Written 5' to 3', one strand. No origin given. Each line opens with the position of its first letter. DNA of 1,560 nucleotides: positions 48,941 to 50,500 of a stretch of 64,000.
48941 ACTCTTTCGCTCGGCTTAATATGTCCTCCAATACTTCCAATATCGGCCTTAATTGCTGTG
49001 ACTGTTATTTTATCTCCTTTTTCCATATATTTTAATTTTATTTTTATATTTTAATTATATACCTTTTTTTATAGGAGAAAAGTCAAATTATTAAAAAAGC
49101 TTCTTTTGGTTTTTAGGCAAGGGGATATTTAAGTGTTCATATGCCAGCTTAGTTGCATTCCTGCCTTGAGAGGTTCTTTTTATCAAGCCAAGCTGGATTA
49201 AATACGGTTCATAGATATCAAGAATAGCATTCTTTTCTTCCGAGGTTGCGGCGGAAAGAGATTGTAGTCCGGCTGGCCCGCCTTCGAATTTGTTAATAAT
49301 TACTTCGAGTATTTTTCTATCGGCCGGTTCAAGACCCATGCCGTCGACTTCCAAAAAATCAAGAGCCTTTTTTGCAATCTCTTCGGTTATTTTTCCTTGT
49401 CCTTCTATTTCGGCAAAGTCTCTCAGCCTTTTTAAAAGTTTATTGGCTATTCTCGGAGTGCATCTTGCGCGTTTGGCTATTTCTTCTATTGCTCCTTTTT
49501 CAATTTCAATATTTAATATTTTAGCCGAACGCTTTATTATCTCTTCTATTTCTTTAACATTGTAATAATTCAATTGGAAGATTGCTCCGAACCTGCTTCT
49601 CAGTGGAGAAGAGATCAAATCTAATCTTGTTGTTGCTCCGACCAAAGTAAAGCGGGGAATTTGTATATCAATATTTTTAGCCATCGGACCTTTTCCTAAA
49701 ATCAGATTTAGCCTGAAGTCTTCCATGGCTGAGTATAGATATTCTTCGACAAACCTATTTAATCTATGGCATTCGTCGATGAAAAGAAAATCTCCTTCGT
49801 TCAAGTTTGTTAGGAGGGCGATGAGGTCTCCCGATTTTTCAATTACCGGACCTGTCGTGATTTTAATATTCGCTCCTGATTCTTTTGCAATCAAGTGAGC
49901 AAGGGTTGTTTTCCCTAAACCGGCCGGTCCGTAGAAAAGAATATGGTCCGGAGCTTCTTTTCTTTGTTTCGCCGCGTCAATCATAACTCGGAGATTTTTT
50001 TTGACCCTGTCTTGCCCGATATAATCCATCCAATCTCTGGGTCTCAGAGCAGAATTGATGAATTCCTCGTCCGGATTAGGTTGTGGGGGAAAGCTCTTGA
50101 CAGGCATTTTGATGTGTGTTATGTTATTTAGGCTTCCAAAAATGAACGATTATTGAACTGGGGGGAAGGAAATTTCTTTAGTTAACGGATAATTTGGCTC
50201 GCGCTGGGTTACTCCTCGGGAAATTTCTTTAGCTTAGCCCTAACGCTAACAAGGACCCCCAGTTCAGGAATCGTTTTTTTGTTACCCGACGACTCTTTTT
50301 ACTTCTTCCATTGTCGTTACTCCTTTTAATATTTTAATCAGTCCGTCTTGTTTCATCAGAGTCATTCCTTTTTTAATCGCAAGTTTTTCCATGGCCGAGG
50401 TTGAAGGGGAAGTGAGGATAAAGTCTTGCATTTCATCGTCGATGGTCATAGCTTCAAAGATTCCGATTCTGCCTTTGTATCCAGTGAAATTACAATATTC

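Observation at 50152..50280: Inverted-repeat-bounded 125-nt element with internal direct repeats and a T7 tail between pilB-like and ruvB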

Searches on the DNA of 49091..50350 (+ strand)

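Call 4: search_rna_families(source=window, start=50050, end=50350, threshold=evalue, max_evalue=10, show_alignments=4)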
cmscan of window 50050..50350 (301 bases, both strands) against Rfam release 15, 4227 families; matches with E-value up to 10: 2.
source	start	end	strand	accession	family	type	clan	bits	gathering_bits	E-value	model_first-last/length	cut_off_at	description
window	50053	50105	-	RF01142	sR19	Gene; snRNA; snoRNA; CD-box;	-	12.4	45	1.1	1-63/63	no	Small nucleolar RNA sR19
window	50074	50181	-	RF02120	FTX_2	Gene; lncRNA;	-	12.1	48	6.6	1-97/97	no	FTX transcript, XIST regulator conserved region 2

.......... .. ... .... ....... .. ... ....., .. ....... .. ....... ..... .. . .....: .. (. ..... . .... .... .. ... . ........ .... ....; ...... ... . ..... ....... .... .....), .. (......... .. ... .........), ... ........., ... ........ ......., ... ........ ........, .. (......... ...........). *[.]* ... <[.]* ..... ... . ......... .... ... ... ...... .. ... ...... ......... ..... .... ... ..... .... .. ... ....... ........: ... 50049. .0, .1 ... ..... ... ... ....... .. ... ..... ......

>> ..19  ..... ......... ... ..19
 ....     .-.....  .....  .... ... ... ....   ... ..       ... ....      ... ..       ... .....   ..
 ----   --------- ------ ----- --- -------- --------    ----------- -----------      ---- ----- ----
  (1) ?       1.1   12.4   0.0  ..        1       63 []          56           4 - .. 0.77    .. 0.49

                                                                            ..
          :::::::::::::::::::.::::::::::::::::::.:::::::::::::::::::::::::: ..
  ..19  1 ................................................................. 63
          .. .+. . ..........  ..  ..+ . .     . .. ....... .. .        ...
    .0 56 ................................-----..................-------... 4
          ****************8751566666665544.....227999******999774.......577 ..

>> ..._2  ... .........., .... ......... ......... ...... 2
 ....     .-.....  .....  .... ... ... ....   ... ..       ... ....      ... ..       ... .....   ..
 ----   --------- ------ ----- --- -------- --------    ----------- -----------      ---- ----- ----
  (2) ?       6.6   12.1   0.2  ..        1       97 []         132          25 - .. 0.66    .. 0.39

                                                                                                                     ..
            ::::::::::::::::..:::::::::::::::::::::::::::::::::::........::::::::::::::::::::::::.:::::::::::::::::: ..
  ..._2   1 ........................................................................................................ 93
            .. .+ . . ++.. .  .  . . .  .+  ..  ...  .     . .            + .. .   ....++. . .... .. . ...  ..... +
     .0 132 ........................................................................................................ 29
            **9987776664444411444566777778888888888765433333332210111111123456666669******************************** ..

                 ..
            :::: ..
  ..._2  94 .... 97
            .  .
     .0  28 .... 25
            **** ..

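Call 21: build_rna_model(alignment_id=A2)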
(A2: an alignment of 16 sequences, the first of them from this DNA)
Model R1 built from alignment A2 (16 sequences, 147 columns); structure: RNAalifold consensus.
model positions 140; base pairs 46; branch points 1; effective number of sequences 1.11; information 0.591 bits per position. Calibrated on 0.2 Mb of random sequence (short: E-values are rough).
structure used (alignment columns):
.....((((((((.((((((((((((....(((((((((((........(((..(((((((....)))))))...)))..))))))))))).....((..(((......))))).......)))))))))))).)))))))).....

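Call 23: search_with_rna_model(model_id=R1, sources=[window, L017, L024, L028, L031, L035, L037, L039, L040, L041, L043, L044, L047, L048, L049, L050, L051, L052, L053, L054, L055, L056, L057, L058, L059, L060, L061, L062, L063, L064, L065, L066, L067, L068, L069, L070, L071, L072, L073, L074, L075, L076, L077, L078, L079, L080, L081, L082, L083, L084, L085, L086, L087, L088, L089, L090, L091, L092, L093, L094, L095, L096, L097, L098, L099, L100, L101], max_evalue=1, make_alignment=true)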
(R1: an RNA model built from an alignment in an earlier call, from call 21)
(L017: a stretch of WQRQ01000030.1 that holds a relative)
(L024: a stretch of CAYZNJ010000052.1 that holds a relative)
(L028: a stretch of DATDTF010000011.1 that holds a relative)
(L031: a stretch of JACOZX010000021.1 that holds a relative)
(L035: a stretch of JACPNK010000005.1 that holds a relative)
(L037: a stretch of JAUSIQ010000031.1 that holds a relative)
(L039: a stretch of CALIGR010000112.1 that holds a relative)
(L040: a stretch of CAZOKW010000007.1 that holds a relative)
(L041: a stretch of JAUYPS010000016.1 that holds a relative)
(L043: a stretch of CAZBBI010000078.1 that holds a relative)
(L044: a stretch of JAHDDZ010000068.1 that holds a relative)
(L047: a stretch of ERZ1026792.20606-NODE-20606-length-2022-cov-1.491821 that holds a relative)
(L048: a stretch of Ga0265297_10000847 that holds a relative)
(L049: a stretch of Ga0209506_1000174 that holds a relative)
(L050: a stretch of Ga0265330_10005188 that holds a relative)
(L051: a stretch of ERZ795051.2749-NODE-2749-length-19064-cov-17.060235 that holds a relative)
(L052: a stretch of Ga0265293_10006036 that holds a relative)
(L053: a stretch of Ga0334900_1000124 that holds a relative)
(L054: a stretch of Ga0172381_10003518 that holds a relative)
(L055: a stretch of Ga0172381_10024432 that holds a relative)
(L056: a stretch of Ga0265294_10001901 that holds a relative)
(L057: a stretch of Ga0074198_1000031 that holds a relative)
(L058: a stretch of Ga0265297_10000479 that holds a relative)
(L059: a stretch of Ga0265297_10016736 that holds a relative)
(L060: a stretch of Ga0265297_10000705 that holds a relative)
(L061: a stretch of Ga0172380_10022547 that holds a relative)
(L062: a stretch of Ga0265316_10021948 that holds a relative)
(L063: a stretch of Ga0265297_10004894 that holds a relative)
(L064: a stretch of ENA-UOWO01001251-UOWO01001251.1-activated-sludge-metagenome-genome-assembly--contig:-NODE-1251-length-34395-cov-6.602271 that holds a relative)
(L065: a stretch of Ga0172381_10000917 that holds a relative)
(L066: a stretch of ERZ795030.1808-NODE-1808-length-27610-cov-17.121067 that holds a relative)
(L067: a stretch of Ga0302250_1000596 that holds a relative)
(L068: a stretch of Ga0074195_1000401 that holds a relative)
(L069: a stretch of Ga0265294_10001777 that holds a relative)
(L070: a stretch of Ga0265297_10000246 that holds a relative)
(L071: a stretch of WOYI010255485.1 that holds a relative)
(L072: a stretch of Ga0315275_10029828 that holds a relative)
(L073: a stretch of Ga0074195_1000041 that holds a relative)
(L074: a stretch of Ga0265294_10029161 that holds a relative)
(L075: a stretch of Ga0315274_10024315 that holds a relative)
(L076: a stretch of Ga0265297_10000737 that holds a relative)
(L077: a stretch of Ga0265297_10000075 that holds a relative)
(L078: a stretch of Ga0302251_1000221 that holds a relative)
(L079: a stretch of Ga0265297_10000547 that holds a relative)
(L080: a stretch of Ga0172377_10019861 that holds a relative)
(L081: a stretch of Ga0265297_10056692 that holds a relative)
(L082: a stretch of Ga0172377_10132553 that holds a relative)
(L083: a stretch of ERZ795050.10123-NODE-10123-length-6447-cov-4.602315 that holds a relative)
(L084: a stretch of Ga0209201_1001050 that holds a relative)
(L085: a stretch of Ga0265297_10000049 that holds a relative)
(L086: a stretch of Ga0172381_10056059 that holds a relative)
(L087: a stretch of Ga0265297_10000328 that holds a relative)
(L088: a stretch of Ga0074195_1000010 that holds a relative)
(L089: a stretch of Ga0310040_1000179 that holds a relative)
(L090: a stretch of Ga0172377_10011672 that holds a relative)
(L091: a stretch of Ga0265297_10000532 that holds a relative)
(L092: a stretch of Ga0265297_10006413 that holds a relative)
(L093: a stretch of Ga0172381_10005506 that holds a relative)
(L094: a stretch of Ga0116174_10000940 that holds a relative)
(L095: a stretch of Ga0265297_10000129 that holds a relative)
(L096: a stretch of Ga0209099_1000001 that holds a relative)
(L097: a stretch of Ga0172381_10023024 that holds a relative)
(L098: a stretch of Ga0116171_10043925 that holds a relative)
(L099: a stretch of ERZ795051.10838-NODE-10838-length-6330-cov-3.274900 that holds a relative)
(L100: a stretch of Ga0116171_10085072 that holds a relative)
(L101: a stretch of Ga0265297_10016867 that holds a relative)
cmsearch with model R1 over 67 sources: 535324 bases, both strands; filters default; matches with E-value up to 1: 120.
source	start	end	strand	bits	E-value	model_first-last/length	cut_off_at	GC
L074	774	913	+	153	3.8e-40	1-140/140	no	0.39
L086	3046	3186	-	152.7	4.9e-40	1-140/140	no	0.42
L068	2177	2317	-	151.7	9.2e-40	1-140/140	no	0.45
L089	975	1115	+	151.7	9.2e-40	1-140/140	no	0.45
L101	7174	7314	+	151.7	9.2e-40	1-140/140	no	0.45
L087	2183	2324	+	151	1.4e-39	1-140/140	no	0.41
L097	5430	5571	-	151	1.4e-39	1-140/140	no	0.39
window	50139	50279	+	150.9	1.6e-39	1-140/140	no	0.43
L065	524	665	-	150.7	1.8e-39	1-140/140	no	0.41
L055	1339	1480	-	150.7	1.8e-39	1-140/140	no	0.4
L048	1837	1978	-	150.7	1.8e-39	1-140/140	no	0.41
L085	3409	3549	-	150.3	2.3e-39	1-140/140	no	0.45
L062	106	246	+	150.1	2.6e-39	1-140/140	no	0.45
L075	8249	8389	+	149.6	3.6e-39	1-140/140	no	0.46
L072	2437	2577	+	149.5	4e-39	1-140/140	no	0.46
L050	5223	5363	+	149.4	4.2e-39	1-140/140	no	0.45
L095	5259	5400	-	149.4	4.3e-39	1-140/140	no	0.39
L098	108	248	+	149.1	5.1e-39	1-140/140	no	0.45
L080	3938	4078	-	148.5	7.6e-39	1-140/140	no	0.4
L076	569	710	-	148.1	9.8e-39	1-140/140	no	0.42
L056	4666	4806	-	147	2e-38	1-140/140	no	0.43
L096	2636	2776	+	146.8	2.3e-38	1-140/140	no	0.39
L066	11211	11351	-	146.5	2.8e-38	1-140/140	no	0.38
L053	1991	2131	+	146.1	3.7e-38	1-140/140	no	0.41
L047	101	241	+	146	4e-38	1-140/140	no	0.39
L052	3343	3483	-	146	4e-38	1-140/140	no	0.39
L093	4950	5090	-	146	4e-38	1-140/140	no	0.39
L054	240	380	+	145.8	4.3e-38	1-140/140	no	0.4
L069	5584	5724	+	145.7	4.8e-38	1-140/140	no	0.41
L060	5833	5973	-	145.6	5.2e-38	1-140/140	no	0.39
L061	152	292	+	145.6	5.2e-38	1-140/140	no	0.39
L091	2555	2695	+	145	7.3e-38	1-140/140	no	0.4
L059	1036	1176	+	145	7.7e-38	1-140/140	no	0.39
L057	6194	6335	-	144.6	9.8e-38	1-140/140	no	0.47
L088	4929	5069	+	144.6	1e-37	1-140/140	no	0.45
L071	1302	1442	-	140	2e-36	1-140/140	no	0.4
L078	5106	5246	+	139.9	2.2e-36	1-140/140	no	0.39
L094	1069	1209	-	137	1.4e-35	1-140/140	no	0.37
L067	314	452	+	136.1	2.5e-35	1-140/140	no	0.42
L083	4158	4298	+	136.1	2.7e-35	1-140/140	no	0.4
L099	4388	4528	-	136.1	2.7e-35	1-140/140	no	0.4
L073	4247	4385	-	135.8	3.3e-35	1-140/140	no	0.42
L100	647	786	-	135.2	4.7e-35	1-140/140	no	0.44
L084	4444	4584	+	134.8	6.2e-35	1-140/140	no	0.38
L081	3214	3354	+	134.5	7.6e-35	1-140/140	no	0.43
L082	1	129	-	133.4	1.5e-34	1-129/140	3'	0.43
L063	5637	5778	-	133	2e-34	1-140/140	no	0.42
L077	6310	6451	-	127.4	7.7e-33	1-140/140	no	0.44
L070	2297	2439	-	125.8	2.2e-32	1-140/140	no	0.41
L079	3065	3207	-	123.7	8.8e-32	1-140/140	no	0.44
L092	4908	5048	+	122.5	1.9e-31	1-140/140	no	0.43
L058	187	329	+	122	2.7e-31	1-140/140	no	0.44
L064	8667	8809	-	119.2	1.7e-30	1-140/140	no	0.4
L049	7387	7529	-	118.2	3.4e-30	1-140/140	no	0.37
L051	5608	5750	-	118.2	3.4e-30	1-140/140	no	0.37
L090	1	95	+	85.8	5.7e-21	46-140/140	5'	0.42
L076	567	708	+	38.2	2.2e-07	1-140/140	no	0.42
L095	5257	5398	+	38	2.4e-07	1-140/140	no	0.4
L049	7385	7527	+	37.7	3.1e-07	1-140/140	no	0.37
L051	5606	5748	+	37.7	3.1e-07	1-140/140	no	0.37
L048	1835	1976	+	37.3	3.9e-07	1-140/140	no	0.41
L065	522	663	+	36.4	6.9e-07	1-140/140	no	0.41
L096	2638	2778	-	34.9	1.8e-06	1-140/140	no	0.39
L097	5428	5569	+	34.8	2e-06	1-140/140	no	0.39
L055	1337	1478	+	34.7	2.2e-06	1-140/140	no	0.41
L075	8251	8391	-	34.3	2.9e-06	1-140/140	no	0.47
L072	2439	2579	-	34.3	2.9e-06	1-140/140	no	0.47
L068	2175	2315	+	34.2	2.9e-06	1-140/140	no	0.45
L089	977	1117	-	34.2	2.9e-06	1-140/140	no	0.45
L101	7176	7316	-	34.2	2.9e-06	1-140/140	no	0.45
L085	3407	3547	+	34.2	2.9e-06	1-140/140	no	0.46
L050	5225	5365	-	34.2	2.9e-06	1-140/140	no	0.46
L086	3044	3184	+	34.2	2.9e-06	1-140/140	no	0.43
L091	2557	2697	-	34.2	3e-06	1-140/140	no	0.41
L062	108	248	-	34.1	3.2e-06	1-140/140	no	0.46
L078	5108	5248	-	33.9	3.7e-06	1-140/140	no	0.4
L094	1067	1207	+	33.7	4.2e-06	1-140/140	no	0.38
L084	4446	4586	-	33.7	4.2e-06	1-140/140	no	0.38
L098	110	250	-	33.7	4.2e-06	1-140/140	no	0.46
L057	6192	6333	+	33.6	4.5e-06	1-140/140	no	0.48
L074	776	915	-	33.6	4.5e-06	1-140/140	no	0.39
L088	4931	5071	-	33.4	5.1e-06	1-140/140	no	0.45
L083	4160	4300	-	33.3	5.4e-06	1-140/140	no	0.41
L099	4386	4526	+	33.3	5.4e-06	1-140/140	no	0.41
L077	6308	6449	+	33.2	5.8e-06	1-140/140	no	0.45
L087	2185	2326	-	33.2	5.8e-06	1-140/140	no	0.41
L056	4664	4804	+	32.9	7.2e-06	1-140/140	no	0.43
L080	3936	4076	+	32.2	1.1e-05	1-140/140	no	0.4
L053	1993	2133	-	32.1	1.2e-05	1-140/140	no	0.41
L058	189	331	-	31.1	2.3e-05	1-140/140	no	0.43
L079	3063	3205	+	31.1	2.3e-05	1-140/140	no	0.44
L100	645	784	+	30.8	2.8e-05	1-140/140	no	0.44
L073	4245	4383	+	30.7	3.1e-05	1-140/140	no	0.43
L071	1300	1440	+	30.5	3.4e-05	1-140/140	no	0.4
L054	242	382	-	30.5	3.4e-05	1-140/140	no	0.4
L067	316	454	-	30.2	4.2e-05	1-140/140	no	0.42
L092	4910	5050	-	30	4.7e-05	1-140/140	no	0.43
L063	5635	5776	+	29.7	5.9e-05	1-140/140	no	0.43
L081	3216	3356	-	29.4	7.2e-05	1-140/140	no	0.43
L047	103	243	-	29.2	7.9e-05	1-140/140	no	0.4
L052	3341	3481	+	29.2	7.9e-05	1-140/140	no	0.4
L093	4948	5088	+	29.2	7.9e-05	1-140/140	no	0.4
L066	11209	11349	+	29.2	8e-05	1-140/140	no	0.39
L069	5586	5726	-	27.5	0.00025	1-140/140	no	0.41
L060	5831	5971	+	26.8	0.0004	1-140/140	no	0.39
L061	154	294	-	26.8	0.0004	1-140/140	no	0.39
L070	2295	2437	+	25.5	0.0009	1-140/140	no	0.41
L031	2372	2505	-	25.5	0.00091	1-140/140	no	0.39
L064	8665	8807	+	24.2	0.0021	1-140/140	no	0.4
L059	1038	1178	-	23.8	0.0028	1-140/140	no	0.4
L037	2797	2854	-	22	0.0091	30-90/140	no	0.4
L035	5793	5841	+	22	0.0093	1-140/140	no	0.35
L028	2746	2880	-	21.2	0.015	1-140/140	no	0.4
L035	2776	2902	-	20.6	0.023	1-140/140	no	0.42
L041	2786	2843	-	17.8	0.14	30-90/140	no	0.45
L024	509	551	-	17.4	0.19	39-81/140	no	0.47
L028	6322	6355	+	16.3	0.38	1-140/140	no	0.35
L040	2816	2873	-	16.2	0.41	30-90/140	no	0.47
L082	1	127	+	15.4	0.72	14-140/140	5'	0.43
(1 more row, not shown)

Alignment A3: 120 matches aligned to the model, 270 columns, each read 5' to 3' on its own strand. Consensus structure (alignment columns), stored with it:
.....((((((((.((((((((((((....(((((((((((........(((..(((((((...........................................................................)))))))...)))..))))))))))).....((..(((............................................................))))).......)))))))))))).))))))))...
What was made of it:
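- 50131..50280 (+): Predicted primary transcript of about 150 nt. The 5' end is inferred from the -10 position and the 3' end from the U-tract. The covariance model R1 covers 50139-50279 at 150.9 bits (call 23).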
